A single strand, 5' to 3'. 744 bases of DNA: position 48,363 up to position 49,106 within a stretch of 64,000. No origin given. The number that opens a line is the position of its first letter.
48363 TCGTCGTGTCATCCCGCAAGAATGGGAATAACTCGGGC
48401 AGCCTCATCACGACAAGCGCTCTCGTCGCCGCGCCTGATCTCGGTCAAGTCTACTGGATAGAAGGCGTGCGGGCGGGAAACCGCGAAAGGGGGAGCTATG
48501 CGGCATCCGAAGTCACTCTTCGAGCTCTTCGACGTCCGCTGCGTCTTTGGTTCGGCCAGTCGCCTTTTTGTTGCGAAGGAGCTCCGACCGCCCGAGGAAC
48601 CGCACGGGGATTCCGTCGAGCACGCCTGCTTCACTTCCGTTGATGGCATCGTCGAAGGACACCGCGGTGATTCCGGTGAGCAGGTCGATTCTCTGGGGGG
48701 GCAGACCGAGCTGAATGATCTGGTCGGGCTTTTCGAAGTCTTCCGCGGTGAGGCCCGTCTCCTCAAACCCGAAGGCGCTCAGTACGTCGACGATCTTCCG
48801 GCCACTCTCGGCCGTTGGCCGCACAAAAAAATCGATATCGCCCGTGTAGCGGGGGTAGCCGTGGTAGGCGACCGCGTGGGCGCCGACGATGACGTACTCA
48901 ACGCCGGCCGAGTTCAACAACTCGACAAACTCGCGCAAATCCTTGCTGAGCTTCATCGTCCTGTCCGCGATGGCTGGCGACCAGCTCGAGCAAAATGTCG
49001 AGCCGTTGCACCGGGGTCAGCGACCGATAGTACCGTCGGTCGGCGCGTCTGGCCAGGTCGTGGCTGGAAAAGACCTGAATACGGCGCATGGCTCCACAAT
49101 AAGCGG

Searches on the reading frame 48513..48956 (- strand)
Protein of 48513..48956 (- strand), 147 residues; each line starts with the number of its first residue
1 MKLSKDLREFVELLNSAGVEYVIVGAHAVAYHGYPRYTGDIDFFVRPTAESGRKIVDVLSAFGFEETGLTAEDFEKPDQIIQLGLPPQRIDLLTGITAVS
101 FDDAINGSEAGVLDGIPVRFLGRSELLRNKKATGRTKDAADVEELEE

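Call 3: search_protein_families(library=pfam, proteins=[window:48513-48956:-], max_evalue=1)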
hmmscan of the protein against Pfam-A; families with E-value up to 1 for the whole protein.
window:48513-48956:- (147 aa): 6 families
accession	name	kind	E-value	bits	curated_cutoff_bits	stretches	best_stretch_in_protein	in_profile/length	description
PF09970.15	DUF2204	-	0.00013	22.1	20.3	1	5-145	3-144/181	Nucleotidyl transferase of unknown function (DUF2204)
PF10706.15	Aminoglyc_resit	-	0.003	18.2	21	1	7-67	2-62/149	Aminoglycoside-2''-adenylyltransferase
PF14907.12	NTP_transf_5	-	0.014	15.4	31.2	1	3-105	56-161/249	Uncharacterised nucleotidyltransferase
PF19502.5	DUF6036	-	0.015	15.5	23.6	1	9-65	8-62/164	Nucleotidyltransferase of unknown function (DUF6036)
PF08843.17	AbiEii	-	0.039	14.3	22.5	1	31-67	26-64/238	Nucleotidyl transferase AbiEii toxin, Type IV TA system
PF00588.24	SpoU_methylase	-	0.25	11.9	29.7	1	5-83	62-122/142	SpoU rRNA Methylase family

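Call 6: search_protein_families(library=ncbifam, proteins=[window:48513-48956:-], max_evalue=1)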
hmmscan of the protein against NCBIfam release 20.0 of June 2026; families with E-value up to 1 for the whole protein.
window:48513-48956:- (147 aa): 0 families

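Call 7: search_protein_families(library=padloc, proteins=[window:48513-48956:-], max_evalue=1)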
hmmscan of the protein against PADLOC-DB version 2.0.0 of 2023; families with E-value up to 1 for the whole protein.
window:48513-48956:- (147 aa): 0 families

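Call 9: find_homologous_proteins(query=window:48513-48956:-)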
Query window:48513-48956:- (147 aa): 2058 proteins with E <= 0.001 among 2093 candidates; the best 120 are listed.
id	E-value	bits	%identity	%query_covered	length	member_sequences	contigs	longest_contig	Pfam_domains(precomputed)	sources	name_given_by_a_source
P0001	2.3e-89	314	100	100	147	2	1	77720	-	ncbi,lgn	-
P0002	6.9e-58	212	66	99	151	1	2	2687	PF09970.16,PF19502.6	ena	-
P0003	4.8e-57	210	64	99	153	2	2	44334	-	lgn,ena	-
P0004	2.1e-56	208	66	100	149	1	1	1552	PF09970.16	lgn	-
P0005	7.4e-56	206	64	99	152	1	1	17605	PF09970.16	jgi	jgi:hypothetical protein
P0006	1.3e-55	205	65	100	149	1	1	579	-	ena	-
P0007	2.4e-55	204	65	100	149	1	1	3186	-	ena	-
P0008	4.0e-55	204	65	99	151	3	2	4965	PF09970.16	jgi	-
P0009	4.4e-55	203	62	99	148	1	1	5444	-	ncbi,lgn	-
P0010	4.4e-54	200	64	97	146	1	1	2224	PF09970.16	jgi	jgi:predicted nucleotidyltransferase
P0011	5.4e-54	200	64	99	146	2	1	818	PF09970.16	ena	-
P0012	6.0e-54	200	63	99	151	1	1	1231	-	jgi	jgi:predicted nucleotidyltransferase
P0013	6.2e-54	200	63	100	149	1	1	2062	-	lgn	-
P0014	6.5e-54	200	61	99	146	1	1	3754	-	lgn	-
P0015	1.1e-53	199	61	100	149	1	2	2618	-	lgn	-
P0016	1.2e-53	199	63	99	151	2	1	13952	-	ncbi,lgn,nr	ncbi:MAG TPA: nucleotidyltransferase [Sandaracinaceae bacterium LLY-WYZ-13_1]|nr:nucleotidyltransfer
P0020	2.1e-53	198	62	99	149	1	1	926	PF09970.16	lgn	-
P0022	4.4e-53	197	62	99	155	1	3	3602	PF09970.16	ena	-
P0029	1.9e-52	195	59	100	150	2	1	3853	PF09970.16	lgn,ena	-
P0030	3.2e-52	194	61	99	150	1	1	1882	PF19502.6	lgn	-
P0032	3.7e-52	194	62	100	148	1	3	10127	PF09970.16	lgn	-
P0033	3.7e-52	194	64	99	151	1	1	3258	PF19502.6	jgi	jgi:hypothetical protein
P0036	5.0e-52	194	60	99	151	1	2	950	PF09970.16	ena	-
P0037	9.4e-52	193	59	99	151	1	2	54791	PF09970.16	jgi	jgi:predicted nucleotidyltransferase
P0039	1.2e-51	192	61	99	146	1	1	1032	PF09970.16,PF19502.6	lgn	-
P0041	1.3e-51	192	61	100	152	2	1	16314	PF14907.13,PF09970.16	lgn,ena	-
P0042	1.4e-51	192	62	99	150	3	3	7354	PF19502.6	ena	-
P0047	3.4e-51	191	60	100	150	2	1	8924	PF09970.16,PF19502.6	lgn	-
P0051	4.4e-51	190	60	100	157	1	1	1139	PF09970.16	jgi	-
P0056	1.0e-50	189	60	99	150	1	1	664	PF19502.6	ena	-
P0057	1.0e-50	189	59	100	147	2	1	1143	PF19502.6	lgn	-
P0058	1.3e-50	189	61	100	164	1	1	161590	PF09970.16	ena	-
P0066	2.2e-50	188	60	99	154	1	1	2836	PF19502.6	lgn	-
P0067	2.5e-50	188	61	100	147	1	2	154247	PF08843.18,PF19502.6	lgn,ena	-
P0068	2.7e-50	188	61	99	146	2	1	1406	PF09970.16,PF19502.6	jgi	-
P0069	3.0e-50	188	61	100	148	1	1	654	PF09970.16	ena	-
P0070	3.5e-50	188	58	99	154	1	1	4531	PF08843.18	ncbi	-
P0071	3.6e-50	187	60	99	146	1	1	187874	PF19502.6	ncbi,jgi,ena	-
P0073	3.8e-50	187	59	99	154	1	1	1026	PF09970.16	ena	-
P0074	4.1e-50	187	61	99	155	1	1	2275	PF09970.16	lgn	-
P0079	7.5e-50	186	59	99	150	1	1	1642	PF09970.16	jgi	jgi:hypothetical protein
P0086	1.3e-49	186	61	99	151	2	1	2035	PF19502.6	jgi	jgi:predicted nucleotidyltransferase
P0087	1.4e-49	186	59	99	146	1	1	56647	PF19502.6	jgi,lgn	jgi:predicted nucleotidyltransferase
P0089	1.6e-49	185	60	100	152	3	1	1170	PF14907.13,PF19502.6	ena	-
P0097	2.5e-49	185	60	100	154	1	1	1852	PF09970.16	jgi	-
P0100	3.2e-49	184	59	99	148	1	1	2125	PF19502.6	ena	-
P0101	3.5e-49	184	56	99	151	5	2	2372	PF19502.6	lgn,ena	-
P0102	3.5e-49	184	60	99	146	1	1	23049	PF09970.16,PF19502.6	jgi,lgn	jgi:predicted nucleotidyltransferase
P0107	4.0e-49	184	60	99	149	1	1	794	PF09970.16,PF19502.6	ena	-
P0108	4.1e-49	184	59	99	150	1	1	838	PF19502.6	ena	-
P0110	4.7e-49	184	60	100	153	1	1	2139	PF09970.16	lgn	-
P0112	5.3e-49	184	59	99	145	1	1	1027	PF19502.6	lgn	-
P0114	5.5e-49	184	59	100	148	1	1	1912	PF19502.6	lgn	-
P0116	6.1e-49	184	58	100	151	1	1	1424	PF09970.16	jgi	-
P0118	6.2e-49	183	59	100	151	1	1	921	PF08843.18,PF09970.16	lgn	-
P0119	6.9e-49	183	58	99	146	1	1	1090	PF19502.6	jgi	jgi:hypothetical protein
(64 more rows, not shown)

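Call 10: find_encoding_contigs(protein=P0001, flank=3000, max_places=3)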
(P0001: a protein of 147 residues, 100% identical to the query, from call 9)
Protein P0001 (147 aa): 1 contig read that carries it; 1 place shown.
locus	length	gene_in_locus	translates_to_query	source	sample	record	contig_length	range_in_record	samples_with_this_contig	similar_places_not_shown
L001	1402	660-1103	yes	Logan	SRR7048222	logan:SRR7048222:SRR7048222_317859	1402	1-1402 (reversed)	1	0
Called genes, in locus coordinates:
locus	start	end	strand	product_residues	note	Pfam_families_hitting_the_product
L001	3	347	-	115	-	?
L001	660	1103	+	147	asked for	-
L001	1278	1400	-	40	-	?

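Call 11: find_encoding_contigs(protein=P0016, flank=3000, max_places=3)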
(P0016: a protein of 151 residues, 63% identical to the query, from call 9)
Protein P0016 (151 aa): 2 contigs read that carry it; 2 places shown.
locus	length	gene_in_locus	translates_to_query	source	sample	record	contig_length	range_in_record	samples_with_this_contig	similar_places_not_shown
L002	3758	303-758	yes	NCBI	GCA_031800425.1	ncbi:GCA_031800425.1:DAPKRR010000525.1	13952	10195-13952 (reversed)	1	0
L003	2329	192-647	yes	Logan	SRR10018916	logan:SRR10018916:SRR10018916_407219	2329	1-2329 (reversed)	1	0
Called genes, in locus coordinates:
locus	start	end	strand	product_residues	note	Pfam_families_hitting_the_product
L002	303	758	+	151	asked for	-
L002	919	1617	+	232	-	PF00196:GerE, PF08281:Sigma70_r4_2 (weak)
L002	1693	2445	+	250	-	PF13417:GST_N_3 (weak), PF10568:Tom37, PF17172:GST_N_4, PF22181:TarS_linker (faint), PF17171:GST_C_6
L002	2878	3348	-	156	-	-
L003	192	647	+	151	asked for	-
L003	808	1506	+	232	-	PF00196:GerE, PF08281:Sigma70_r4_2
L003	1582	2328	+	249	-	?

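Call 12: find_encoding_contigs(protein=P0003, flank=3000, max_places=3)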
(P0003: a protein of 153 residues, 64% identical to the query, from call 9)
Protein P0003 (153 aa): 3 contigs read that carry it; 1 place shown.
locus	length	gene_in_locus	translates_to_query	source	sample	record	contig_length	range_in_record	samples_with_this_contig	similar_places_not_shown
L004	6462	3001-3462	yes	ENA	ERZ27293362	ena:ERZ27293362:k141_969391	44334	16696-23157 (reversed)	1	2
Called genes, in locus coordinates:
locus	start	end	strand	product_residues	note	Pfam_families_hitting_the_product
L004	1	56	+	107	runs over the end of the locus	PF07238:PilZ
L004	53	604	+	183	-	PF00226:DnaJ (weak)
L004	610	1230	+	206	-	PF13785:DUF4178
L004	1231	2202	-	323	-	-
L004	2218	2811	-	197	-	-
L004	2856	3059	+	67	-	-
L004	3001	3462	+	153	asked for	-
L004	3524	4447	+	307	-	PF14870:PSII_BNR (faint), PF25852:DUF6242_C (faint), PF15902:Sortilin-Vps10 (faint)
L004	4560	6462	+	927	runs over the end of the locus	-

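Call 31: find_related_loci(query=A2, collection=genome_contigs, flank=3000)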
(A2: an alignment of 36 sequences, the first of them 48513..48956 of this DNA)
Query A2 (147 aa) in genome_contigs; peptide patterns used: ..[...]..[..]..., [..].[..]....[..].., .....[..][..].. (x = any residue, [..] = any of these).
599 stretches matched a pattern (row limit reached: there are more); 480 encode a relative of the query (tblastn E <= 1e-3); the best 80 are kept; 80 distinct loci.
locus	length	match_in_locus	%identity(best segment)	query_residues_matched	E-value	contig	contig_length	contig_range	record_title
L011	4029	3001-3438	60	1-146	3e-60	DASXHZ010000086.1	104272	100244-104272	MAG TPA_asm: Thermoanaerobaculia bacterium isolate SMAG_U5208 k141_2957496, whole genome shotgun sequence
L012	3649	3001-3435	61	1-145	5e-57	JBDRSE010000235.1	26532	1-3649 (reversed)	MAG: bacterium isolate MEGAHIT-group-3.13 k141_518410, whole genome shotgun sequence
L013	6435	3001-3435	58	1-145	7e-57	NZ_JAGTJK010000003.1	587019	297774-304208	Polyangium jinanense strain SDU13 Scaffold3, whole genome shotgun sequence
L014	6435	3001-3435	57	1-145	1e-55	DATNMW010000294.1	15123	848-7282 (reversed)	MAG TPA_asm: Bryobacteraceae bacterium isolate SMAG_U11489 k141_85029, whole genome shotgun sequence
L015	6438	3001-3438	59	1-146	2e-55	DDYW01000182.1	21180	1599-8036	MAG TPA_asm: Candidatus Hydrogenedentes bacterium UBA2224 UBA2224_contig_50118, whole genome shotgun sequence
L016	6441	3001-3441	56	1-147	9e-55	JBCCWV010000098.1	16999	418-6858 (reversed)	MAG: Verrucomicrobiota bacterium isolate P01_F01_bin.11 k141_2570894_length_16999_cov_13.4165, whole genome shotgun sequ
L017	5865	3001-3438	60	1-146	1e-54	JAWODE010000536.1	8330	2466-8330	MAG: Candidatus Hydrogenedentota bacterium isolate BLK5-2.bin.115 k191_2034066, whole genome shotgun sequence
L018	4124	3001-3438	58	1-146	3e-54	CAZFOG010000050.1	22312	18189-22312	MAG TPA_asm: uncultured Nitrospiraceae bacterium isolate SRP192927_co6_479 genome assembly, contig: NODE_4844_length_223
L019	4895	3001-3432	58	2-145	9e-54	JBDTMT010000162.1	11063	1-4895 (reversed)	MAG: bacterium isolate cluster3_bin.132 NODE_26347_length_11063_cov_7.234829, whole genome shotgun sequence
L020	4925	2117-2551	57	1-145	1e-53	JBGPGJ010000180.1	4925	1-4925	MAG: Sulfurifustaceae bacterium isolate OBJ_0618_7090110_45 k141_7987541_length_4925_cov_33.9739, whole genome shotgun s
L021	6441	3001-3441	56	1-147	8e-54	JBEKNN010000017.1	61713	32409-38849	MAG: Bryobacteraceae bacterium isolate SPRUCE 418 SPRUCE_418_17, whole genome shotgun sequence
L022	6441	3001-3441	55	1-147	3e-53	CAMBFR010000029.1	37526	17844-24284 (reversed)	MAG: Candidatus Sulfopaludibacter sp. SbA3 isolate TH-08apr19-233 genome assembly, contig: TH-08apr19-C2737, whole genom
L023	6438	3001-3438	57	1-146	1e-52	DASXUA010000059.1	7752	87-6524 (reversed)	MAG TPA_asm: Phycisphaerae bacterium isolate SMAG_U4706 k141_1147629, whole genome shotgun sequence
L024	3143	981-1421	57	1-147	1e-52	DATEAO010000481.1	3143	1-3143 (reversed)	MAG TPA_asm: Candidatus Methylomirabilota bacterium isolate SMAG_U8220 k141_388835, whole genome shotgun sequence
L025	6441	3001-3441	56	1-147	2e-52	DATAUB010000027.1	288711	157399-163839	MAG TPA_asm: Bryobacteraceae bacterium isolate SMAG_U5561 k141_1217661, whole genome shotgun sequence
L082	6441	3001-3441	46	1-147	1e-44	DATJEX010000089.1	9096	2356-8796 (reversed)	MAG TPA_asm: Bacteroidia bacterium isolate SMAG_U15444 k141_5714595, whole genome shotgun sequence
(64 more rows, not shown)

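Call 40: find_encoding_contigs(protein=P0241, flank=4000, max_places=4)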
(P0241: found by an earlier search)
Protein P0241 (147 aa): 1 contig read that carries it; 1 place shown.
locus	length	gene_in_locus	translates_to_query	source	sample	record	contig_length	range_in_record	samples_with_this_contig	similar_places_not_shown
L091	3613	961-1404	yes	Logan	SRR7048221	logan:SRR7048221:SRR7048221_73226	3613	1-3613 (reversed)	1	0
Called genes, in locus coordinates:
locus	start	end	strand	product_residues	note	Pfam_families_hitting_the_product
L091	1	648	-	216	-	?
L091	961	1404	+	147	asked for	-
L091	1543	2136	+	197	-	-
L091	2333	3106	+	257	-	-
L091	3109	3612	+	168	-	?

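Call 45: search_solved_structures(query=A2, max_evalue=1, show_alignments=1)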
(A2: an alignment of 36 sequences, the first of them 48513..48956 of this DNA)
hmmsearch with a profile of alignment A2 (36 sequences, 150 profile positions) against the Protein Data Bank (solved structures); distinct sequences matched with E-value up to 1: 13.
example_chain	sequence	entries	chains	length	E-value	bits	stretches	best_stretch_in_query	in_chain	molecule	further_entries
8an4_A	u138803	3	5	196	1.8e-07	34.2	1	5-146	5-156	Bacterial toxin | Nucleotidyl transferase AbiEii/AbiGii toxin family protein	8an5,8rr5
4hx0_A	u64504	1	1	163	0.044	16.8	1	7-71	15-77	Putative nucleotidyltransferase TM1012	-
2fcl_A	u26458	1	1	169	0.047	16.7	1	7-71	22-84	hypothetical protein TM1012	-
2ewr_A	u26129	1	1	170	0.048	16.6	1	7-71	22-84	hypothetical protein TM1012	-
6z2i_A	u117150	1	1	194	0.1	15.5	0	39-78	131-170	de novo designed TIM barrel DeNovoTIM6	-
9ygm_LF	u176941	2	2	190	0.25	14.3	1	73-140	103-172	60S ribosomal protein uL6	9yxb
5yjz_A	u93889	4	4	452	0.38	13.7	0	108-148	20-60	Probable conserved ATP-binding protein ABC transporter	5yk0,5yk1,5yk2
6y7c_W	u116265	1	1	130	0.4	13.6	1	38-93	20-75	40S ribosomal protein S22-A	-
9axt_Ac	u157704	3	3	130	0.53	13.2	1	42-104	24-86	Small ribosomal subunit protein uS8A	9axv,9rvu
5it7_W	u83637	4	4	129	0.67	12.9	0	38-95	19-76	40S ribosomal protein S22 | Ribosomal protein uS8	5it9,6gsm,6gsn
3j80_W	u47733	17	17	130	0.68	12.9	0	38-95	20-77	uS8 | 40S ribosomal protein S22 | KLLA0B07931p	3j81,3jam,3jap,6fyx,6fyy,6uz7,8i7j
5xxb_H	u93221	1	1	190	0.71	12.8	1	87-139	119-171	Ribosomal protein uL6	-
9spj_ZO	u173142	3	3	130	0.82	12.6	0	38-94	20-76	40S ribosomal protein S22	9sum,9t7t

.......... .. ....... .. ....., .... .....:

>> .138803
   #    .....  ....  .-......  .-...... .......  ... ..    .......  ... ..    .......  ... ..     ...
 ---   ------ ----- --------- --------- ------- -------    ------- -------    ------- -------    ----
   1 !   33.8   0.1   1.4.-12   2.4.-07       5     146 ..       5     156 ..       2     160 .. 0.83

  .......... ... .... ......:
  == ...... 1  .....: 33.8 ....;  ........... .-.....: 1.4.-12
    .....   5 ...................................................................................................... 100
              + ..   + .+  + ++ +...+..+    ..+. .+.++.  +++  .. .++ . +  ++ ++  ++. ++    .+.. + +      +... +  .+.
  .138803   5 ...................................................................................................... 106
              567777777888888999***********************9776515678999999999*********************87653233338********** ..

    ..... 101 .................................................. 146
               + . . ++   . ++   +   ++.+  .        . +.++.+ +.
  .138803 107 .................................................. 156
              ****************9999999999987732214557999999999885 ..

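Call 54: search_dna_similar(query=window:48513-48956:-, collection=plasmids, mode=protein, max_rows=15)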
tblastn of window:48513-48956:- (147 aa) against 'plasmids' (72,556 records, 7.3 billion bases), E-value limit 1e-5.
Records with a match: 19; places in all: 19; records where one place covers at least 80% of the query: 12.
Best place of each record, by identity: <60% 19.
By first word of the organism name: Synechocystis 7; Rhizobium 3; Acidisarcina 2; Geminocystis 1; Annamia 1; Spirosoma 1; Fibrella 1; Sinorhizobium 1; Cupriavidus 1; Azospira 1.
By predicted mobility (MOB-suite, as given by PLSDB): non-mobilizable 15; conjugative 3; mobilizable 1.
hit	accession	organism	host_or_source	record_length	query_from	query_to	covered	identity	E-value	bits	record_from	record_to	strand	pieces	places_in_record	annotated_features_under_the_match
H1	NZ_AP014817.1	Geminocystis sp. NIES-3708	-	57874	3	146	98%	46.5%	2e-36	138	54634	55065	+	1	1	hypothetical protein | toxin secretion, membrane fusion protein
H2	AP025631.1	Annamia dubia NIES-4383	-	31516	3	147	95%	47.9%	1e-28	150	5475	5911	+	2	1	hypothetical protein (x2)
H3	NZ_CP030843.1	Acidisarcina polymorpha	cell culture,pine forest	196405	3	147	99%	35.8%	3e-23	100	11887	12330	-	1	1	nucleotidyltransferase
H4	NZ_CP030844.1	Acidisarcina polymorpha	cell culture,pine forest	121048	3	147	99%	35.8%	3e-23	100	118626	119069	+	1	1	nucleotidyltransferase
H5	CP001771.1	Spirosoma linguale DSM 74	-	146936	3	147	99%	33.3%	1e-14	77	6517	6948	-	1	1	hypothetical protein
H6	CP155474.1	Fibrella sp. ES10-3-2-2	single cell,soil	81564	3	147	99%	31.3%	2e-12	70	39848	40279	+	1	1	DUF6036 family nucleotidyltransferase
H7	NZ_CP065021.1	Sinorhizobium meliloti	Medicago sativa subsp. varia (Martyn) ...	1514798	3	145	97%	29.5%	2e-6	53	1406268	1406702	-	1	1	none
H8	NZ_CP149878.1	Rhizobium sp. T1473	Medicago sativa,Cell Culture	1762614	3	132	88%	30.5%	1e-8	59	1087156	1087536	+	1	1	none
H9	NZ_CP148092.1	Rhizobium sp. T1470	Medicago sativa,cell culture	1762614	3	132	88%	30.5%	1e-8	59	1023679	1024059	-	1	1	none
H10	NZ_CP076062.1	Cupriavidus sp. EM10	Pure-cultured cell,sewage water sludge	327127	3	144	97%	27.7%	1e-7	57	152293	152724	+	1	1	hypothetical protein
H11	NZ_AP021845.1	Azospira sp. I09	-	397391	6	141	93%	28.6%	5e-7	55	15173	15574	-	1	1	hypothetical protein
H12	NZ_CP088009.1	Rhizobium sp. T136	Melilotus albus,Cell culture,root nodule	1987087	3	132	88%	29.8%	2e-7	56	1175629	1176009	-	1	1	none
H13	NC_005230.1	Synechocystis sp. PCC 6803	-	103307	3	79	47%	53.6%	2e-12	95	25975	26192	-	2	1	hypothetical protein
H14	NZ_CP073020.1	Synechocystis sp. PCC 6803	cell culture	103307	3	79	47%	53.6%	2e-12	95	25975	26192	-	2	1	none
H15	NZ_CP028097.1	Synechocystis sp. IPPAS B-1465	axenic culture,Synechocystis sp. GT-L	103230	3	79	47%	53.6%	2e-12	95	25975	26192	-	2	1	none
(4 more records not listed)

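Call 63: find_related_loci(query=L082:3446-4681:+, collection=metagenome_contigs, flank=3000)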
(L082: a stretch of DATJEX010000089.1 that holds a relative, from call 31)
Query L082:3446-4681:+ (411 aa) in metagenome_contigs; peptide patterns used: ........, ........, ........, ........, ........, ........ (x = any residue, [..] = any of these).
600 stretches matched a pattern (row limit reached: there are more); 565 encode a relative of the query (tblastn E <= 1e-3); the best 80 are kept; 80 distinct loci.
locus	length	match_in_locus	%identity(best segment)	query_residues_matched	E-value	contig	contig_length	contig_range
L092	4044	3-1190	82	20-411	0e+0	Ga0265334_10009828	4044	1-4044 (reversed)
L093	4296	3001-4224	76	1-411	0e+0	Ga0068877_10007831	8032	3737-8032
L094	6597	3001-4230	70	1-410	0e+0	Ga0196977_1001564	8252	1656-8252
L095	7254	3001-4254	79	1-411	0e+0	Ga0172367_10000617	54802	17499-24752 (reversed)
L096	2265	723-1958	67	1-410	0e+0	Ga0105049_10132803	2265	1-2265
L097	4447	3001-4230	65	1-407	0e+0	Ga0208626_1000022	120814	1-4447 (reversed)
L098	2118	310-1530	63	1-409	0e+0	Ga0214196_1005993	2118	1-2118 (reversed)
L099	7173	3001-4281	62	1-410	5e-170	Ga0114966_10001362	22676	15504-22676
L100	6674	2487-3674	60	1-409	5e-151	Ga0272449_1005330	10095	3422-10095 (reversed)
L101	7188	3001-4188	57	3-409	1e-146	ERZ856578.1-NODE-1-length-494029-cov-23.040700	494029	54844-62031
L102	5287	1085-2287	58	3-410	1e-145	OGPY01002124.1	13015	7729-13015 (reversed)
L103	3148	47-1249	58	3-410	1e-151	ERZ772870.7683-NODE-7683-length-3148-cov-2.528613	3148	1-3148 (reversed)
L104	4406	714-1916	58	3-410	8e-148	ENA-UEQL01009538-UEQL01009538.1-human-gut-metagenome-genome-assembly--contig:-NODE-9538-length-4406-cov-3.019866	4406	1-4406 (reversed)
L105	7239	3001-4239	65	1-407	4e-173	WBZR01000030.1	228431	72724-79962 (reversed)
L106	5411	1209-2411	57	3-410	5e-145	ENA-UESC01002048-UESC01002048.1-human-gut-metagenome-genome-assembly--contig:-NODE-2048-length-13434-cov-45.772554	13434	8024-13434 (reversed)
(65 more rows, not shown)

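Call 67: predict_structure(alignment_id=A2)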
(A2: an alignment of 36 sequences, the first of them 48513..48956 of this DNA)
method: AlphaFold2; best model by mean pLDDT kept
length: 147 residues; sequences in the alignment: 36
mean_pLDDT: 92.9   pTM: 0.88
mean pLDDT of the five models: 92.9, 85.4, 81.1, 75.2, 73.7
residues with pLDDT >= 90: 115; 70-90: 30; 50-70: 2; < 50: 0
segments of 3 or more residues with pLDDT < 50: none
pLDDT, mean of each block of 10 residues (from residue 1): 84 98 95 86 97 98 92 95 88 96 98 95 96 87 91
secondary structure, 60 per line:
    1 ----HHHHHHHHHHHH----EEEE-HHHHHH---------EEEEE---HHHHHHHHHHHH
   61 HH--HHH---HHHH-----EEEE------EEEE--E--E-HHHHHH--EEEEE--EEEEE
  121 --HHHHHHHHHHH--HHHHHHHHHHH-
elements in order: H5-16 E21-24 H26-31 E41-45 H49-62 H71-74 E80-83 E90-93 H101-106 E109-113 E116-120 H123-133 H136-146
